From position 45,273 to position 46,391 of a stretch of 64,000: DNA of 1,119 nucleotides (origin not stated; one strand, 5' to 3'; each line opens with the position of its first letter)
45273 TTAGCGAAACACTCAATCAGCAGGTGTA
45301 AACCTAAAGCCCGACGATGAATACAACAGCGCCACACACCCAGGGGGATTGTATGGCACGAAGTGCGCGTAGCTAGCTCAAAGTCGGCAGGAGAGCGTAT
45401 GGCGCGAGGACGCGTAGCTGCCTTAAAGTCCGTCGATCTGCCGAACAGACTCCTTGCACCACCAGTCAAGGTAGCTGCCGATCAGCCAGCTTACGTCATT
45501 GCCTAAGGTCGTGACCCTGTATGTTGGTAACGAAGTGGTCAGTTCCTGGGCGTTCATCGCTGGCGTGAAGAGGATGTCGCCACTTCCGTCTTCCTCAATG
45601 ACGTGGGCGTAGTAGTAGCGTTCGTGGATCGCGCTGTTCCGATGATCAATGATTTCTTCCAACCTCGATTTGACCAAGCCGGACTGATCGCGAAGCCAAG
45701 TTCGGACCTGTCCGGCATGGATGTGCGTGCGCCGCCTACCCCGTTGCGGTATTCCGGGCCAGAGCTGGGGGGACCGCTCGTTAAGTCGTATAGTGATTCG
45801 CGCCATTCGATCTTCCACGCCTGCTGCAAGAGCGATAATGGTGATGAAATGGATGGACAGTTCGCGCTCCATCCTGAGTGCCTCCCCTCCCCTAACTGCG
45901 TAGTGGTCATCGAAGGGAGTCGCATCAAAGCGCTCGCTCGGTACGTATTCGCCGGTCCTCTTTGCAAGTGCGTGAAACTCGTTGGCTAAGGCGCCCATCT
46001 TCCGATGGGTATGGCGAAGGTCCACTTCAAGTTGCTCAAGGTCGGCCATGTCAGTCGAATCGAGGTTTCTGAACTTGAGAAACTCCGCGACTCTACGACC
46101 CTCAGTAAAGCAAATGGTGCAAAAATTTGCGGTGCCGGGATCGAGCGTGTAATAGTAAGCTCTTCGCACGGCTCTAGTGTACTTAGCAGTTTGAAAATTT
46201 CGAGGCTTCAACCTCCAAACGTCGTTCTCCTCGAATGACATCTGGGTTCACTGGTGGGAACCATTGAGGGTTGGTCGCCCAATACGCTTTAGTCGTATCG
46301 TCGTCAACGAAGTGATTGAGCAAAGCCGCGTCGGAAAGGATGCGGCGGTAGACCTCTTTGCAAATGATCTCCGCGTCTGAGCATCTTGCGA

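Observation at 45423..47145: Two adjacent, overlapping genes each carrying an R-x4-H (HEPN-like) motif inside a repeat-bounded, lower-GC patch: a candidate toxin/defence cassette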

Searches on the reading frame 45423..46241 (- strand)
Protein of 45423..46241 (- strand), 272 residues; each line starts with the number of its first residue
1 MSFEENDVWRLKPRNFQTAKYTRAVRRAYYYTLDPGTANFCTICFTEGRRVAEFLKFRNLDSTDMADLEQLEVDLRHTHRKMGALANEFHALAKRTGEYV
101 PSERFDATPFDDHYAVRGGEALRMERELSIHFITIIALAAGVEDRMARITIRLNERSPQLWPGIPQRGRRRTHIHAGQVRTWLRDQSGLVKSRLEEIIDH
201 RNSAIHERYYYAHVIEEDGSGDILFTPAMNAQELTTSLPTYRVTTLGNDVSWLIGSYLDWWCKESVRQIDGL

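Call 3: search_protein_families(library=pfam, proteins=[window:45423-46241:-], max_evalue=1)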
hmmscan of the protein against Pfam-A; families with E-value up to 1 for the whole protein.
window:45423-46241:- (272 aa): 0 families

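Call 4: search_protein_families(library=padloc, proteins=[window:45423-46241:-], max_evalue=1)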
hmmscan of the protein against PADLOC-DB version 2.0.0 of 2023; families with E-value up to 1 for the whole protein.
window:45423-46241:- (272 aa): 0 families

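Call 5: search_protein_families(library=ncbifam, proteins=[window:45423-46241:-], max_evalue=1)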
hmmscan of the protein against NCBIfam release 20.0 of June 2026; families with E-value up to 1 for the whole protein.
window:45423-46241:- (272 aa): 0 families

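Call 6: find_homologous_proteins(query=window:45423-46241:-, max_evalue=0.001)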
Query window:45423-46241:- (272 aa): 1 proteins with E <= 0.001 among 1513 candidates.
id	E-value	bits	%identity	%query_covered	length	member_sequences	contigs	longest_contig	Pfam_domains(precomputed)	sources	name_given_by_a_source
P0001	6.1e-184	628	100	100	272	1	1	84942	-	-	-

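Call 24: search_solved_structures(query=window:45423-46241:-, max_evalue=10, show_alignments=3)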
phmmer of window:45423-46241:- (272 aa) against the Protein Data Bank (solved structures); distinct sequences matched with E-value up to 10: 3.
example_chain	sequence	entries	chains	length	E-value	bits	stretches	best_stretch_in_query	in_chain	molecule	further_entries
3sjv_E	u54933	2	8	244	0.37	13.9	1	7-89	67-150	RL42 T cell receptor, beta chain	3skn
2ixr_A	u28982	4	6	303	0.49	13.5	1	66-126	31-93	MEMBRANE ANTIGEN | PUTATIVE MEMBRANE ANTIGEN | Translocator protein bipD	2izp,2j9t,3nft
2gf4_A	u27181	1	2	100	3.3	10.8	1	53-83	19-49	Protein Vng1086c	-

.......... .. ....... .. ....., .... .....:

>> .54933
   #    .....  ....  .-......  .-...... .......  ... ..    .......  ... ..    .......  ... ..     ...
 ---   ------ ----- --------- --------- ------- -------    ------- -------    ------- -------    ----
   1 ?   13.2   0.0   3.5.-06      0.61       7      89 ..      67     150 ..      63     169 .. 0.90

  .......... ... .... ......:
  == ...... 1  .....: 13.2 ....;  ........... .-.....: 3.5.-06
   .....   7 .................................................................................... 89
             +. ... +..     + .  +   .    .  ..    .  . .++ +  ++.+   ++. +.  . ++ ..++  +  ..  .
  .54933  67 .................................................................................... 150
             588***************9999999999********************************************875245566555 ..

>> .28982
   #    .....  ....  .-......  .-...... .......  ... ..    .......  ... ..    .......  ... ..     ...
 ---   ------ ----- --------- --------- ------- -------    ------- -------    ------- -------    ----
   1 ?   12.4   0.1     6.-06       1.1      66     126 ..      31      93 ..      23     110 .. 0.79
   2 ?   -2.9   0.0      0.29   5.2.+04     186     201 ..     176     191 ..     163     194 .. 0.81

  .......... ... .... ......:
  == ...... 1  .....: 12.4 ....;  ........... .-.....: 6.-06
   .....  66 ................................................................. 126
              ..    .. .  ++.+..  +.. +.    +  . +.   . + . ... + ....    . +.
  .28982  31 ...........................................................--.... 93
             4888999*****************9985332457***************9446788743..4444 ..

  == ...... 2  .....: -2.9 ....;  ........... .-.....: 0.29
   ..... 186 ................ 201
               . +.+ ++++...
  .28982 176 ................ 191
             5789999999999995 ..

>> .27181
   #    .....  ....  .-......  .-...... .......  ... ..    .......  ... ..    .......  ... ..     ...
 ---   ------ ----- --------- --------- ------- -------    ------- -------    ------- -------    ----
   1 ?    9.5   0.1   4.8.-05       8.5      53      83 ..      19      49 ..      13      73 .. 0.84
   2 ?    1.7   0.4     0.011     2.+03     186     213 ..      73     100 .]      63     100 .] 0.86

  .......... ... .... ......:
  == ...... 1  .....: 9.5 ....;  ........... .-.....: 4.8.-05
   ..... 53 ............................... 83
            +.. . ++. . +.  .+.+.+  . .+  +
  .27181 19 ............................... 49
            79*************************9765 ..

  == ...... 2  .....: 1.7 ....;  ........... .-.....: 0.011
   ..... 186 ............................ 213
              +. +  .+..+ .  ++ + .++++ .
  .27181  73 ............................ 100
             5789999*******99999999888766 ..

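Call 26: search_protein_representatives(protein=window:45423-46241:-)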
Query: 272 residues. Proteins with E-value up to 0.001 (for the whole library): 8; up to 1e-10: 3; up to 1e-30: 3. The best 8 are listed.
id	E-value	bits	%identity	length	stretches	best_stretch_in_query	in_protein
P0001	1.9e-184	628.1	100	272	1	1-272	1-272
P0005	5.3e-52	193.8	41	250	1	31-271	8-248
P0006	1.8e-33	133.0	35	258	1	27-271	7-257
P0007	2.1e-09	54.1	28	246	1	88-272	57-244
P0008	6.7e-05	39.4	25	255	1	47-263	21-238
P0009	7.9e-05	39.1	27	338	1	95-269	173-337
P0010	3.4e-04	37.0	31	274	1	126-270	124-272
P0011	8.5e-04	35.7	29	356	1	87-270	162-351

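Call 29: search_protein_families(library=pfam, alignment_id=A2, max_evalue=1)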
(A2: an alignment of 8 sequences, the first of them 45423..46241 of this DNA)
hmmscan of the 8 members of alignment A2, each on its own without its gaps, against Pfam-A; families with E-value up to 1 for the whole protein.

A. member 1, window:45423-46241:- (272 aa): 0 families

B. families by the number of members that match (of 8 scanned): 3 families
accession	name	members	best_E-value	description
PF10387.14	DUF2442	1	2.7e-14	Protein of unknown function (DUF2442)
PF20899.2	PMT_C2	1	0.12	Pasteurella multocida toxin, C2 domain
PF20185.3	DUF6548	1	0.12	Family of unknown function (DUF6548)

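Call 30: predict_structure(protein=window:45423-46241:-)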
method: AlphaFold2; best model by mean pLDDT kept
length: 272 residues; sequences in the alignment: 1
mean_pLDDT: 43.7   pTM: 0.41
mean pLDDT of the five models: 43.7, 34.8, 32.5, 32.2, 27.2
residues with pLDDT >= 90: 0; 70-90: 15; 50-70: 85; < 50: 172
segments of 3 or more residues with pLDDT < 50: 1-37, 98-117, 160-272
pLDDT, mean of each block of 10 residues (from residue 1): 26 29 36 44 57 64 73 72 64 53 28 40 60 62 62 57 34 34 39 40 28 29 27 29 27 35 35 31
secondary structure, 60 per line:
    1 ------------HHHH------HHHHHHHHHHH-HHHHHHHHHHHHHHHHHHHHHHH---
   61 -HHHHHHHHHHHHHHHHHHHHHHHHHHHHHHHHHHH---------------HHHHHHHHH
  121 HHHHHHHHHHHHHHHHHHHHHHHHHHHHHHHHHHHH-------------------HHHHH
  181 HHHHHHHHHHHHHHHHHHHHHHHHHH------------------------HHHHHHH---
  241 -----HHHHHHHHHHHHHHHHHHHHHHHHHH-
elements in order: H13-16 H23-33 H35-57 H62-96 H112-156 H176-206 H231-237 H246-271

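Call 31: find_encoding_contigs(protein=P0005, flank=10000)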
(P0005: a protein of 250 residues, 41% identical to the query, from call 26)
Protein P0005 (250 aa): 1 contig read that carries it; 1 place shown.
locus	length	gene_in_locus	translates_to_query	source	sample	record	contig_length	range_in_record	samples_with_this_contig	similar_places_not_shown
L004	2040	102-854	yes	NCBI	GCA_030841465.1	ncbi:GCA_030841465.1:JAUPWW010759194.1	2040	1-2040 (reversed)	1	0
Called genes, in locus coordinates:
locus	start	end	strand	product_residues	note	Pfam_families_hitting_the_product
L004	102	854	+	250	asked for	-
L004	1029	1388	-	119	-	-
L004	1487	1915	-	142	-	-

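Call 32: search_solved_structures(query=A2, max_evalue=10, show_alignments=3)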
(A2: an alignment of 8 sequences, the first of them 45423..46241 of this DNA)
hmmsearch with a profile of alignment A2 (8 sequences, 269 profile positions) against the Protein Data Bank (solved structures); distinct sequences matched with E-value up to 10: 0.

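Call 33: search_protein_families(library=padloc, alignment_id=A2, max_evalue=1)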
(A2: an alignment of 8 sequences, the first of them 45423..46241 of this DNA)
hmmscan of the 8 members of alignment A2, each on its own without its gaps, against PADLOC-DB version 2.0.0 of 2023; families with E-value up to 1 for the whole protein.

A. member 1, window:45423-46241:- (272 aa): 0 families

B. families by the number of members that match (of 8 scanned): 0 families

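Call 34: find_encoding_contigs(protein=P0006, flank=10000)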
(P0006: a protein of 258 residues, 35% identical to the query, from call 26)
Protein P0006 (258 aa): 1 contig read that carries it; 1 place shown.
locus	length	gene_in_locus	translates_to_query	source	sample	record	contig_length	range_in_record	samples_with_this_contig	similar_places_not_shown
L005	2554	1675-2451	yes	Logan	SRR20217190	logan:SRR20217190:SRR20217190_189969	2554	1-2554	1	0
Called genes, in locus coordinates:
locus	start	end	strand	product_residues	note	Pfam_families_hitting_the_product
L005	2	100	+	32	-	?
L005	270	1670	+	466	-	PF00930:DPPIV_N (faint), PF14583:Pectate_lyase22 (faint), PF26549:Tricorn_N, PF26550:Tricorn_2nd, PF07676:PD40, PF26549:Tricorn_N, PF07676:PD40 (weak)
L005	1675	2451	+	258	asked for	-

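Call 35: find_encoding_contigs(protein=P0007, flank=10000)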
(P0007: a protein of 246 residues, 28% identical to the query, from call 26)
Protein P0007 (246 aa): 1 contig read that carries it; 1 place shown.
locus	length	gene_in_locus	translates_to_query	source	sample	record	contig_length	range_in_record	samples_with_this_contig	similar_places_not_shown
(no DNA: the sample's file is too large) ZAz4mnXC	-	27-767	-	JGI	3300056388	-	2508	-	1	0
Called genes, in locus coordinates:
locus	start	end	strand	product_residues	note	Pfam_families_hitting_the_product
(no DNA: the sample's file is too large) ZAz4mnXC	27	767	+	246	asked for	-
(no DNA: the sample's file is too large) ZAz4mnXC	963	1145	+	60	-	-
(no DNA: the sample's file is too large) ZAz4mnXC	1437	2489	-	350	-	PF01590:GAF (weak), PF13185:GAF_2, PF13492:GAF_3, PF00990:GGDEF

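Call 36: find_encoding_contigs(protein=P0008, flank=10000)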
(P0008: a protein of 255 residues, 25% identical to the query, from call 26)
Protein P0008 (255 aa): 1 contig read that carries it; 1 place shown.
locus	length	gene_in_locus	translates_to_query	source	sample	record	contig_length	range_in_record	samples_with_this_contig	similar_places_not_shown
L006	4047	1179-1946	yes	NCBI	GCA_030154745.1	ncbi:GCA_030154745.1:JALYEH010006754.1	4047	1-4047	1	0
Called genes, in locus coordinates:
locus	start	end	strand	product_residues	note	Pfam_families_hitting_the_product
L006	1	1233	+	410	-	?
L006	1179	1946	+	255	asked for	-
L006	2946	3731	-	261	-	PF01797:Y1_Tnp (faint)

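Call 38: find_encoding_contigs(protein=P0009, flank=10000)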
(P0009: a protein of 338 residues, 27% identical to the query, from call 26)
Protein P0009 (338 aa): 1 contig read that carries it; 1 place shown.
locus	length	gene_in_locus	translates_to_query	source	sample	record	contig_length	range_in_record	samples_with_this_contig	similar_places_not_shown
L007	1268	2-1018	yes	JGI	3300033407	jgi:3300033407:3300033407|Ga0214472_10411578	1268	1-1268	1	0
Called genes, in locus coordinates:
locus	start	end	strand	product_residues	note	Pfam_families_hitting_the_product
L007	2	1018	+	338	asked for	PF10387:DUF2442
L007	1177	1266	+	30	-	?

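Call 39: find_encoding_contigs(protein=P0010, flank=10000)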
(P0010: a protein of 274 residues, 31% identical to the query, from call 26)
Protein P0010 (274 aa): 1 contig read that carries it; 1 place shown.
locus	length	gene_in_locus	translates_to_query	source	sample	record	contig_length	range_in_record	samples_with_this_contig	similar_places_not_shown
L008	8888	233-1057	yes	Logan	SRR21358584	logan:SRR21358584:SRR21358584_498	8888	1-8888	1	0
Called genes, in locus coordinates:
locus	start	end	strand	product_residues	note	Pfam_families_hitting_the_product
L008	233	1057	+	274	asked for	-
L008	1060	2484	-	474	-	PF00224:PK, PF02887:PK_C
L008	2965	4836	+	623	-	-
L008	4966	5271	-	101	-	-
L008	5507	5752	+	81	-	PF00550:PP-binding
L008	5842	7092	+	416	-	PF00109:ketoacyl-synt, PF02801:Ketoacyl-synt_C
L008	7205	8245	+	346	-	PF01408:GFO_IDH_MocA, PF02894:GFO_IDH_MocA_C, PF22725:GFO_IDH_MocA_C3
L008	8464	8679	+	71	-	-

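Call 40: find_encoding_contigs(protein=P0011, flank=10000)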
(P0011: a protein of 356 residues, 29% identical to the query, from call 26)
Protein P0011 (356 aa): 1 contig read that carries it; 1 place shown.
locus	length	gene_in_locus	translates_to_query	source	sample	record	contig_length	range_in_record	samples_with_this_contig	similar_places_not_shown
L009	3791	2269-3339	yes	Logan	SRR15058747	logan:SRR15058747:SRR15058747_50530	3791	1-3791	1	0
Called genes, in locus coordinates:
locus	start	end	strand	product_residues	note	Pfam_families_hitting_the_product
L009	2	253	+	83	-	?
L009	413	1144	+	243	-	-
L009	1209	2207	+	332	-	PF04326:SLFN_AlbA_2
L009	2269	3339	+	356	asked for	-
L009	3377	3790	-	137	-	?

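Call 50: search_dna_similar(query=window:45423-46241:-, collection=plasmids, mode=protein, max_evalue=1)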
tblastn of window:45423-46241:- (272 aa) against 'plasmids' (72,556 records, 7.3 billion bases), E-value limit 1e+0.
Records with a match: 1; places in all: 1; records where one place covers at least 80% of the query: 0.
Best place of each record, by identity: <60% 1.
By first word of the organism name: Streptomyces 1.
By predicted mobility (MOB-suite, as given by PLSDB): non-mobilizable 1.
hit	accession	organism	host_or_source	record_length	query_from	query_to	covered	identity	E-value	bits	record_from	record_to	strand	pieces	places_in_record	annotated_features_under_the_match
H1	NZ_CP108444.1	Streptomyces sp. NBC_01276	-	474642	195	271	28%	33.7%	2e-1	40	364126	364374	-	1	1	SDR family NAD(P)-dependent oxidoreductase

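Call 55: search_protein_families(library=pfam, proteins=[L009:413-1144:+, L009:1209-2207:+, L006:1-1233:+], max_evalue=0.1)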
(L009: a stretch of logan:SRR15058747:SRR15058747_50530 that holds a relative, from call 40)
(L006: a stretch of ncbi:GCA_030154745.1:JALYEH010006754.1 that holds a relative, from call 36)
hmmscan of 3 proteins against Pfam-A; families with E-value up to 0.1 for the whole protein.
L009:413-1144:+ (243 aa): 0 families

L009:1209-2207:+ (332 aa): 1 family
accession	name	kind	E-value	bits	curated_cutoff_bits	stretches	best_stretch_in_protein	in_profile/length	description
PF04326.19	SLFN_AlbA_2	-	5.8e-11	43.4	25.3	1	30-161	1-117/118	Schlafen, AlbA_2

L006:1-1233:+ (410 aa): 0 families

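Call 62: find_related_loci(query=A5, collection=genome_contigs, flank=10000)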
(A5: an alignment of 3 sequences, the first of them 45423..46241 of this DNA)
Query A5 (272 aa) in genome_contigs; peptide patterns used: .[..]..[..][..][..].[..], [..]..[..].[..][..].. (x = any residue, [..] = any of these).
65 stretches matched a pattern, but none encodes a relative of the query by tblastn (E <= 1e-3).

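Call 64: find_related_loci(query=A5, collection=viral_contigs, flank=8000)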
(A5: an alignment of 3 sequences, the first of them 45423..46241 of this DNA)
Query A5 (272 aa) in viral_contigs; peptide patterns used: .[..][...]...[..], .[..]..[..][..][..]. (x = any residue, [..] = any of these).
93 stretches matched a pattern, but none encodes a relative of the query by tblastn (E <= 1e-3).

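Call 75: search_protein_families(library=padloc, proteins=[L009:413-1144:+, L009:1209-2207:+], max_evalue=0.01)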
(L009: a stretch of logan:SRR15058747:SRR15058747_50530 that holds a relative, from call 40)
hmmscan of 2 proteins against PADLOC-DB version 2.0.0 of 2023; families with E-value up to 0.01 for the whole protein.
L009:413-1144:+ (243 aa): 1 family
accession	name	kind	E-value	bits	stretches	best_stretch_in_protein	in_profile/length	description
PDLC04551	PDC-M27A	-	0.0077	13.5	0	24-68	197-241/359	-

L009:1209-2207:+ (332 aa): 0 families

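Call 76: fold_search(model_id=the predicted structure, library=pdb)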
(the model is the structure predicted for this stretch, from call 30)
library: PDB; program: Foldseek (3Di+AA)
matches with E <= 10: 442; with E <= 0.001: 0
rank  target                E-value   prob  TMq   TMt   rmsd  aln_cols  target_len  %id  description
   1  4h8s_A                1.6e-01  0.14  0.16  0.12  33.2       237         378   10  Crystal structure of human APPL2BARPH domain (released 2012-10-17)
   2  5h3d_B                2.2e-01  0.20  0.20  0.16  38.2       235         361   12  Helical structure of membrane tubules decorated by ACAP1 (BARPH doamin) protein by cryo-electron microscopy and MD sim (released 2019-01-16)
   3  4h8s_B                2.6e-01  0.14  0.17  0.13  37.1       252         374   10  Crystal structure of human APPL2BARPH domain (released 2012-10-17)
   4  5c5b_D                2.6e-01  0.12  0.16  0.13  37.6       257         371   11  Crystal Structure of Human APPL BAR-PH Heterodimer (released 2016-06-22)
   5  7xge_A                2.9e-01  0.38  0.20  0.30  12.0       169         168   15  Crystal structure of MCL-1 in complex with computationally designed inhibitor protein (released 2022-07-20)
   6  4h8s_D                3.8e-01  0.11  0.16  0.12  33.1       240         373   10  Crystal structure of human APPL2BARPH domain (released 2012-10-17)
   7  3jbi_V                4.3e-01  0.60  0.25  0.47   9.4       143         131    9  MDFF model of the vinculin tail domain bound to F-actin (released 2015-11-04)
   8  8to0_C                4.5e-01  0.51  0.26  0.36   7.3       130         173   16  48-nm repeating structure of doublets from mouse sperm flagella (released 2023-11-01)
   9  3k29                  5.3e-01  0.25  0.22  0.34  32.1       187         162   11  Structure of a putative YscO homolog CT670 from Chlamydia trachomatis (released 2009-10-13)
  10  2y44                  6.3e-01  0.12  0.14  0.20  13.4       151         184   10  Crystal structure of GARP from Trypanosoma congolense (released 2011-03-30)
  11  5c5b_B                6.3e-01  0.09  0.16  0.12  32.2       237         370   11  Crystal Structure of Human APPL BAR-PH Heterodimer (released 2016-06-22)
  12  7xge_G                6.7e-01  0.25  0.21  0.31  11.4       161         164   16  Crystal structure of MCL-1 in complex with computationally designed inhibitor protein (released 2022-07-20)
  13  4ckg_B                8.9e-01  0.14  0.25  0.19  37.7       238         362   13  Helical reconstruction of ACAP1(BAR-PH domain) decorated membrane tubules by cryo-electron microscopy (released 2014-10-15)
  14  3plt_B                8.9e-01  0.09  0.18  0.22  15.5       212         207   13  Crystal structure of Lsp1 from Saccharomyces cerevisiae (released 2011-06-22)
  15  3h2v_B                9.4e-01  0.16  0.19  0.27   9.2       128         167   11  Human raver1 RRM1 domain in complex with human vinculin tail domain Vt (released 2009-07-28)
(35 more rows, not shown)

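Call 95: search_dna_similar(query=window:45423-46241:-, collection=phages, mode=protein, max_evalue=1)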
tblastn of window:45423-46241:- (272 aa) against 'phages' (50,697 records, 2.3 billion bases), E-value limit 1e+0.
No match.
